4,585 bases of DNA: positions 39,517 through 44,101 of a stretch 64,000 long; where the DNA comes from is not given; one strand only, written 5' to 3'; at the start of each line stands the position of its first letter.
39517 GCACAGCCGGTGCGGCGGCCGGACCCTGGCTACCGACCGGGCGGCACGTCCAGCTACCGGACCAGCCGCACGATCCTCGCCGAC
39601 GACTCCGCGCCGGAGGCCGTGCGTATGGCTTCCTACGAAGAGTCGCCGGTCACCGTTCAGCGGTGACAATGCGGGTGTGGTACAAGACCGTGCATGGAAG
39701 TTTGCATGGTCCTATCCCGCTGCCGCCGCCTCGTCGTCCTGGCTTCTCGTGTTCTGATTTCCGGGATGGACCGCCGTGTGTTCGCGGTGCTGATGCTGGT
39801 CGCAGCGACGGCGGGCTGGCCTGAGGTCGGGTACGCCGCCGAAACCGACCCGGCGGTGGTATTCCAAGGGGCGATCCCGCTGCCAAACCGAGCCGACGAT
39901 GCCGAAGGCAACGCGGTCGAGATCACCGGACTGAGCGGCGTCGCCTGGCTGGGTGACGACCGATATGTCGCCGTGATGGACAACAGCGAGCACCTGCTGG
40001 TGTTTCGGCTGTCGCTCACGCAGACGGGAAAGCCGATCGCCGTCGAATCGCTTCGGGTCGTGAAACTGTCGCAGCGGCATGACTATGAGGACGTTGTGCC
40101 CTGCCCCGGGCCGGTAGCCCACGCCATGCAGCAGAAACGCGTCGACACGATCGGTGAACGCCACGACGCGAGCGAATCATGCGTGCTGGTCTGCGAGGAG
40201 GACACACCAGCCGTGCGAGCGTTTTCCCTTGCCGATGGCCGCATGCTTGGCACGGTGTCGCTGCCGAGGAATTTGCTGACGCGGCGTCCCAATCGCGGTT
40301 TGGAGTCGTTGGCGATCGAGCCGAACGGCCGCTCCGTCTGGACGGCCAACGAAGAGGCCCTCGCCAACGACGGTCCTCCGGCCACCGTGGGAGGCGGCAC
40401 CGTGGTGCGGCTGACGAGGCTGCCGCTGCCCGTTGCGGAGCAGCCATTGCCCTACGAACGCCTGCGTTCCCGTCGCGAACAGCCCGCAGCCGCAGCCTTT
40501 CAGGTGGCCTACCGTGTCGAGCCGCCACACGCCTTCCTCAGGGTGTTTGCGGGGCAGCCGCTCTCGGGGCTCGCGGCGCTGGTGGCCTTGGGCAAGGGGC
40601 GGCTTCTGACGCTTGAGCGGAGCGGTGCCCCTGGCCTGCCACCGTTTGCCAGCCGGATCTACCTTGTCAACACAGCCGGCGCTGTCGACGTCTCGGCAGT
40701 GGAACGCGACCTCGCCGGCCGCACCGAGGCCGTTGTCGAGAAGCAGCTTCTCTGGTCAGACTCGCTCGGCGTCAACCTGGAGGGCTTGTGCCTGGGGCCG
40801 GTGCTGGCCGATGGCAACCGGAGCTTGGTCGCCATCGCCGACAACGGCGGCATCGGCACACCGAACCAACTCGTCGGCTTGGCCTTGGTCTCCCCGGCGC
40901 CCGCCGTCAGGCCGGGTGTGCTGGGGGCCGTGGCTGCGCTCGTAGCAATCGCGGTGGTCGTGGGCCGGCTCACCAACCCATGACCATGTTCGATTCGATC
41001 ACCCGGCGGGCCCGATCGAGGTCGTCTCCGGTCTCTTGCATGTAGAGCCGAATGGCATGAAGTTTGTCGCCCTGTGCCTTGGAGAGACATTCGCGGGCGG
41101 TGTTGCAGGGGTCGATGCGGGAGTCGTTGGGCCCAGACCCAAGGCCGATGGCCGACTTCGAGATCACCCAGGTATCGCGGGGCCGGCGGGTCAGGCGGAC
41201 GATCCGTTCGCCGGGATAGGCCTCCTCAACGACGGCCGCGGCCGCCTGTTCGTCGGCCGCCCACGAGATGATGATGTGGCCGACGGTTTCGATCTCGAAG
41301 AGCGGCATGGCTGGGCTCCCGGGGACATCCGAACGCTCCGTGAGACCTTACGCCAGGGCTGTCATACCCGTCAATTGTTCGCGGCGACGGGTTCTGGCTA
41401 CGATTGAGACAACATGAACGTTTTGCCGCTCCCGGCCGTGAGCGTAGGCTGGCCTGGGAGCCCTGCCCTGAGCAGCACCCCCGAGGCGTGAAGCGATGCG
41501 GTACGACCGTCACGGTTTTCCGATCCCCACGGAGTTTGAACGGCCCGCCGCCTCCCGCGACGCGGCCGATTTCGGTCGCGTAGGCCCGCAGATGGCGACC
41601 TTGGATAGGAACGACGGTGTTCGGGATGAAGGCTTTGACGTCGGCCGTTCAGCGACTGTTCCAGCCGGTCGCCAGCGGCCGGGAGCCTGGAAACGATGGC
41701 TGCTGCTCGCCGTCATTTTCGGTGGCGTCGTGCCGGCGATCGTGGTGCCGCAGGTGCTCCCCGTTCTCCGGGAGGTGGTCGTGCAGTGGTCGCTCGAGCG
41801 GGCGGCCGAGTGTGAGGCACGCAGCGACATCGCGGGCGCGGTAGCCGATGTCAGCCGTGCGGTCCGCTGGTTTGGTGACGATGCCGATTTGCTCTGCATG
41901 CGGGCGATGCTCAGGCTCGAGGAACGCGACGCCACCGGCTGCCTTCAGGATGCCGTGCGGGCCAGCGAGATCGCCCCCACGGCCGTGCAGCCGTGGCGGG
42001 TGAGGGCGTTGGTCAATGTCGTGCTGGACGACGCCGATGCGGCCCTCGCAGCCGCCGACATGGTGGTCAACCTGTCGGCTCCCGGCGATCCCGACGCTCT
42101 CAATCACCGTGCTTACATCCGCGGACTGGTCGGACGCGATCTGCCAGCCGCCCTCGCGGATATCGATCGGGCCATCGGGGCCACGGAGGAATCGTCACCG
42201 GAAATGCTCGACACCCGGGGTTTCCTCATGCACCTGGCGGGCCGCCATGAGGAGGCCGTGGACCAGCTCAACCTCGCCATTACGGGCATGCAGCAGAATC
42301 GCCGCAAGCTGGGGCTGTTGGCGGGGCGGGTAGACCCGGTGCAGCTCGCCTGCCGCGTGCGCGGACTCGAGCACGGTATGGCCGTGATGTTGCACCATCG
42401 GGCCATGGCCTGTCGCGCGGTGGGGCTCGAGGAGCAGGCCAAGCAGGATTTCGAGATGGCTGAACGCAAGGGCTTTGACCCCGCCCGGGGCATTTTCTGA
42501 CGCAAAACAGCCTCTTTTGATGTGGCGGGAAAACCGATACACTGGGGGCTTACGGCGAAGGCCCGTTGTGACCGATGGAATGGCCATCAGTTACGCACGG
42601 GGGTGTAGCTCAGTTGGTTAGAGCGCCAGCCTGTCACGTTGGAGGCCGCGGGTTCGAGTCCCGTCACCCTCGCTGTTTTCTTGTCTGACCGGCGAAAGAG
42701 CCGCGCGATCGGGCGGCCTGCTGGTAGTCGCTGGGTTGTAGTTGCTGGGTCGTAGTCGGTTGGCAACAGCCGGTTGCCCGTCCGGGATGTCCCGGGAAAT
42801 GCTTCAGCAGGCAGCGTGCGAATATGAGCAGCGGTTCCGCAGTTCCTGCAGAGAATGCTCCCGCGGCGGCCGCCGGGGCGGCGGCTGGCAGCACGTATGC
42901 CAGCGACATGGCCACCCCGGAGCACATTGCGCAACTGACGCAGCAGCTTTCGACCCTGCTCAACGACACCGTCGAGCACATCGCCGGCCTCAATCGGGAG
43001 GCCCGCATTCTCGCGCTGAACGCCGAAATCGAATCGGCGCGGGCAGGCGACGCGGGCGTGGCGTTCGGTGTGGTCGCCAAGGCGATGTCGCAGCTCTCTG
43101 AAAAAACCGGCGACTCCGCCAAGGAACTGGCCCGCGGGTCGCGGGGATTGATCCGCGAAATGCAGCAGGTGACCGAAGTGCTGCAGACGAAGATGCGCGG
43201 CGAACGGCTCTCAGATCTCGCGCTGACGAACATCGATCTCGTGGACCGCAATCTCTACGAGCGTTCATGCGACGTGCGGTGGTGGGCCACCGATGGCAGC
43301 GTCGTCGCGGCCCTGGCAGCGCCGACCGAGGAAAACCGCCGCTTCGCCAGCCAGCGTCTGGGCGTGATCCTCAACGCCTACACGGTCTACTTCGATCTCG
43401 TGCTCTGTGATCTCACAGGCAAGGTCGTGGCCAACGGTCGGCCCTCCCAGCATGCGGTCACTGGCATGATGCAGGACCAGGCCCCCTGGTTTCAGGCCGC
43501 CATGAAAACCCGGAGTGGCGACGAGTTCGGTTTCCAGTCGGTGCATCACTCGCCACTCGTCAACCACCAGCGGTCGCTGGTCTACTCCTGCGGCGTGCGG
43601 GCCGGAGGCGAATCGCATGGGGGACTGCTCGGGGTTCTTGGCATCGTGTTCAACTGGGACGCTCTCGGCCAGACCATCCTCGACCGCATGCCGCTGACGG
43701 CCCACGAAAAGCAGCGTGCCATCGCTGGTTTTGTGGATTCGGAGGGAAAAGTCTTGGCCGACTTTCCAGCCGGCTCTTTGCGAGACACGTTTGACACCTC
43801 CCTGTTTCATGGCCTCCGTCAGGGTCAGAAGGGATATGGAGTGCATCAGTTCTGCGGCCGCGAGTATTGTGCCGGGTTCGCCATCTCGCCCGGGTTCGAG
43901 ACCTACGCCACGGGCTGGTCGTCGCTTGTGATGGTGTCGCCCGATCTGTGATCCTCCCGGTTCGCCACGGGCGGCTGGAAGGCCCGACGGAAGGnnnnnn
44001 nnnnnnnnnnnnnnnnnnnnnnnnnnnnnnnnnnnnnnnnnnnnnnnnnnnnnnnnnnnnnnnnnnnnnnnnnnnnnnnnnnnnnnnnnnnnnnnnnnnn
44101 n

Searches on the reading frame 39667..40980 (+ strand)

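Call 92: search_protein_families(library=pfam, proteins=[window:39667-40980:+], max_evalue=0.0001)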
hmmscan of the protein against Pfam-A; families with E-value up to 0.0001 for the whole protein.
window:39667-40980:+ (438 aa): 1 family
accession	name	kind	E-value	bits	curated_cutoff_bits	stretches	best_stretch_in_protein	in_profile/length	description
PF13449.12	Phytase-like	-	8.4e-39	134.6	27.6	1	86-393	3-282/284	Esterase-like activity of phytase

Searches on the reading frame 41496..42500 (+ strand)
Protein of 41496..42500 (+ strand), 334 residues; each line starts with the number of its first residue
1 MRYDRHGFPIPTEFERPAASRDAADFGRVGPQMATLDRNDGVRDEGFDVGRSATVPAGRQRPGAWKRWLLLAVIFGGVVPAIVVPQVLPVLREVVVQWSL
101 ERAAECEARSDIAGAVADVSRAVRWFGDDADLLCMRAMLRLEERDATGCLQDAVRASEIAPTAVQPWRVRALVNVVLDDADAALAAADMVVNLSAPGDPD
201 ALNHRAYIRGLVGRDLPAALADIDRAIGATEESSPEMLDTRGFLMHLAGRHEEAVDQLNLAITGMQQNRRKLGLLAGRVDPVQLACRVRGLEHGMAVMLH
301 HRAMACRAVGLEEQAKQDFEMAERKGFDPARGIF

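Call 65: search_protein_families(library=pfam, proteins=[window:41496-42500:+], max_evalue=0.1)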
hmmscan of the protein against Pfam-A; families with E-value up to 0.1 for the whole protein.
window:41496-42500:+ (334 aa): 5 families
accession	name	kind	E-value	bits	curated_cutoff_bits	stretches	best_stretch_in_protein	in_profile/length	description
PF13371.12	TPR_9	-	0.0073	16.7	35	0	178-231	9-60/73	Tetratricopeptide repeat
PF13424.12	TPR_12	-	0.0079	16.8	30.1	0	219-266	29-76/77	Tetratricopeptide repeat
PF09295.16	ChAPs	-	0.011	15.2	20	1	120-186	224-290/395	ChAPs (Chs5p-Arf1p-binding proteins)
PF13431.12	TPR_17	-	0.056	14.2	24.4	0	121-148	4-31/34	Tetratricopeptide repeat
PF07719.23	TPR_2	-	0.078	13.6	27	0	238-262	4-28/34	Tetratricopeptide repeat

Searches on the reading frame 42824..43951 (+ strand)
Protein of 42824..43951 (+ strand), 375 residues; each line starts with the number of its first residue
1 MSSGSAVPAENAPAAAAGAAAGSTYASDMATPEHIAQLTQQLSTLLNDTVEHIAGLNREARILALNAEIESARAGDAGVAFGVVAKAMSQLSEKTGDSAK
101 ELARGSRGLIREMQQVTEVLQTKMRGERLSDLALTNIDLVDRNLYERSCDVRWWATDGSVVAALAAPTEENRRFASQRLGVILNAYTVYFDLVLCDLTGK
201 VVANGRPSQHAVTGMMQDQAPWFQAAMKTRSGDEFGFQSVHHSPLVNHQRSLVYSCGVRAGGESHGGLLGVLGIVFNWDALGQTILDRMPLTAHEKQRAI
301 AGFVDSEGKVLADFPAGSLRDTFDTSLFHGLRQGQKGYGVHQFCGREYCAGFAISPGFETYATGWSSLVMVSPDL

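Call 5: search_protein_families(library=pfam, proteins=[window:42824-43951:+])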
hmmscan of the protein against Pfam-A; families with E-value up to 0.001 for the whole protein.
window:42824-43951:+ (375 aa): 2 families
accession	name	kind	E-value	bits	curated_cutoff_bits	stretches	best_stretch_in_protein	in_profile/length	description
PF00015.26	MCPsignal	-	5.8e-13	49.5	34.6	1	17-122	9-111/172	Methyl-accepting chemotaxis protein (MCP) signalling domain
PF02743.24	dCache_1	-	5.9e-07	29.7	45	1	172-318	52-184/240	Cache domain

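Call 9: search_protein_families(library=ncbifam, proteins=[window:42824-43951:+], max_evalue=0.01)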
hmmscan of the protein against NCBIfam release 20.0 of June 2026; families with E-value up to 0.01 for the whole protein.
window:42824-43951:+ (375 aa): 7 families
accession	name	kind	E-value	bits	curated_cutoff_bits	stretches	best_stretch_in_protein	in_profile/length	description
NF050802.1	AspChtxCcaA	equivalog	2.5e-10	39.4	1300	1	46-123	572-649/700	aspartate chemotaxis receptor CcaA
NF007309.0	PRK09793.1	equivalog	1.1e-09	37.8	903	1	10-114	324-425/533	methyl-accepting chemotaxis protein IV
NF058645.1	MCPCtpMPsAe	equivalog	2.7e-08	33.1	900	1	50-124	392-462/558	methyl-accepting chemotaxis protein CtpM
NF011622.0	PRK15048.1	equivalog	3.2e-07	29.9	900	1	43-102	356-415/553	methyl-accepting chemotaxis protein II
NF011615.0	PRK15041.1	equivalog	3.8e-07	29.2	947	1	43-102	358-417/554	methyl-accepting chemotaxis protein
NF047851.1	MCPCitTducer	equivalog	2.8e-06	26.7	900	1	21-102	339-416/553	methyl-accepting chemotaxis citrate transducer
NF041847.1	transduc_aer2_vibrio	equivalog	5.9e-06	24.8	1200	1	42-103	594-655/804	aerotaxis transducer Aer2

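Call 65: search_protein_families(library=pfam, proteins=[window:42824-43951:+], max_evalue=0.1)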
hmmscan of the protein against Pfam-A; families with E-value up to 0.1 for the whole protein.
window:42824-43951:+ (375 aa): 3 families
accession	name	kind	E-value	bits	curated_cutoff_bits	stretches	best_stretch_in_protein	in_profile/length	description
PF00015.26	MCPsignal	-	5.8e-13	49.5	34.6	1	17-122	9-111/172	Methyl-accepting chemotaxis protein (MCP) signalling domain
PF02743.24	dCache_1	-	5.9e-07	29.7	45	1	172-318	52-184/240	Cache domain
PF21040.3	CEP104-like_TOG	-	0.037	14.7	24.3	1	38-128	57-146/208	Centrosomal protein CEP104-like, TOG domain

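Call 83: find_homologous_proteins(query=window:42824-43951:+, max_evalue=1e-20)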
Query window:42824-43951:+ (375 aa): 3013 proteins with E <= 1e-20 among 8000 candidates; the best 120 are listed.
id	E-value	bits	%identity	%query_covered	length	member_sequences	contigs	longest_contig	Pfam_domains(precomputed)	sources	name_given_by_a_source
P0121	4.2e-225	765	98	93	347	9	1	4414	PF00015.27,PF02743.25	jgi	jgi:hypothetical protein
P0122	2.7e-224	762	91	100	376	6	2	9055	PF00015.27,PF02743.25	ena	-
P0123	1.4e-221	753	90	99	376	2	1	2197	PF00015.27,PF02743.25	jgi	jgi:hypothetical protein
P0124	8.5e-220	747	90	99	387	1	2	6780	PF00015.27,PF02743.25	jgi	-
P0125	1.3e-219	747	90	99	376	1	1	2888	PF00015.27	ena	-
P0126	2.3e-219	746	90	99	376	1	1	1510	PF00015.27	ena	-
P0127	2.5e-219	746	90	99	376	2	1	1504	PF00015.27,PF02743.25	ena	-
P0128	3.4e-219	745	89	100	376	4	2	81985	PF00015.27,PF02743.25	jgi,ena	-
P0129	5.5e-219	744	90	99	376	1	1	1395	PF00015.27,PF02743.25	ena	-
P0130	8.2e-219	744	89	99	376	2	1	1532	PF00015.27,PF02743.25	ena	-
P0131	1.1e-218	743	90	99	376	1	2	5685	PF00015.27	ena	-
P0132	1.2e-218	743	93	94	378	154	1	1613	PF00015.27,PF02743.25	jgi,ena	jgi:hypothetical protein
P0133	1.7e-218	743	89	99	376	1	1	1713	PF00015.27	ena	-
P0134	3.1e-218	742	89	99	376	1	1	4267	PF00015.27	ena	-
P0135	3.6e-218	742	89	99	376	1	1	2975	PF00015.27,PF02743.25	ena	-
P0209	1.3e-108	381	54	91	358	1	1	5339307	PF00015.27,PF02743.25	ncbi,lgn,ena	-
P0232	1.2e-106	375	52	91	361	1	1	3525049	PF00015.27,PF02743.25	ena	-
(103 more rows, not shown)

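Call 84: find_encoding_contigs(protein=P0209, flank=8000, max_places=1)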
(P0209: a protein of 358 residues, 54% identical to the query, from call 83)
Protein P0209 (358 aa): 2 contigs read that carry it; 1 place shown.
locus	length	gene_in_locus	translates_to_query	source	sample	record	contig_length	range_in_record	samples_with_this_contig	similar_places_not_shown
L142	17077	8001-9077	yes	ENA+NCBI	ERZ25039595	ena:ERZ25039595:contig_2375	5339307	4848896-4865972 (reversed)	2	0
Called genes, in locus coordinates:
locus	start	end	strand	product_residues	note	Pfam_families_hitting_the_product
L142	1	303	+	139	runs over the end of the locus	PF00665:rve, PF13683:rve_3 (weak)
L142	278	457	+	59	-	PF13683:rve_3 (weak)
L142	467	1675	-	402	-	-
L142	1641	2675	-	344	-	PF18152:DAHP_snth_FXD, PF00793:DAHP_synth_1, PF03102:NeuB (weak)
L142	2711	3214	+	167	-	-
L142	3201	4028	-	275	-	PF20434:BD-FAE (faint), PF00561:Abhydrolase_1 (faint), PF12146:Hydrolase_4 (faint), PF00326:Peptidase_S9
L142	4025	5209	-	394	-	PF00930:DPPIV_N (faint), PF26550:Tricorn_2nd, PF25174:Beta-prop_THOC3 (faint), PF26549:Tricorn_N, PF07676:PD40, PF23381:Beta-prop_IFT122_1st (faint), PF26549:Tricorn_N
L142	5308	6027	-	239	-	PF04187:Cofac_haem_bdg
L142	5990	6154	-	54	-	PF04187:Cofac_haem_bdg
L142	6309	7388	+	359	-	PF02120:Flg_hook (weak)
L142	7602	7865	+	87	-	PF01312:Bac_export_2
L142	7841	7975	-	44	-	-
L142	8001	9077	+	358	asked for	PF00015:MCPsignal, PF02743:dCache_1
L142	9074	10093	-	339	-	PF00155:Aminotran_1_2, PF01212:Beta_elim_lyase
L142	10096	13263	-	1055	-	-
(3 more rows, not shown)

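Call 85: find_encoding_contigs(protein=P0232, flank=8000, max_places=1)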
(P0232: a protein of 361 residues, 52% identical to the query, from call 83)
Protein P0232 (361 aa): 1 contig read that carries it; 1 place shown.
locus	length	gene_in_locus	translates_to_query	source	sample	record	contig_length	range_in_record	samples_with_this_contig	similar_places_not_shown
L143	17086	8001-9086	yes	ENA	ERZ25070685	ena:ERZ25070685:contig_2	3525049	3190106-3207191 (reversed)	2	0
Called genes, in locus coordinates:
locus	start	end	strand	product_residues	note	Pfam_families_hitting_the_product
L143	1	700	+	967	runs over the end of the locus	PF00989:PAS (weak), PF13188:PAS_8 (weak), PF08447:PAS_3 (faint), PF00989:PAS, PF08448:PAS_4, PF13426:PAS_9, PF00990:GGDEF, PF00563:EAL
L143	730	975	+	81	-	-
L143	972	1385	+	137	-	PF01850:PIN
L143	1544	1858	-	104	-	-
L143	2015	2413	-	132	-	-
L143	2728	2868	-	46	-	-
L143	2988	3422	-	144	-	-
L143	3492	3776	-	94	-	-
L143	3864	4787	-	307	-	-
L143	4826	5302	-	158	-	-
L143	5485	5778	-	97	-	-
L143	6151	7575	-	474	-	PF00135:COesterase, PF01738:DLH (faint), PF20434:BD-FAE, PF07859:Abhydrolase_3, PF00326:Peptidase_S9, PF14200:RicinB_lectin_2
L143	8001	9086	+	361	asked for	PF00015:MCPsignal, PF02743:dCache_1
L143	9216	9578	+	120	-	PF00072:Response_reg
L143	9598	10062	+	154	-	PF13690:CheX, PF04509:CheC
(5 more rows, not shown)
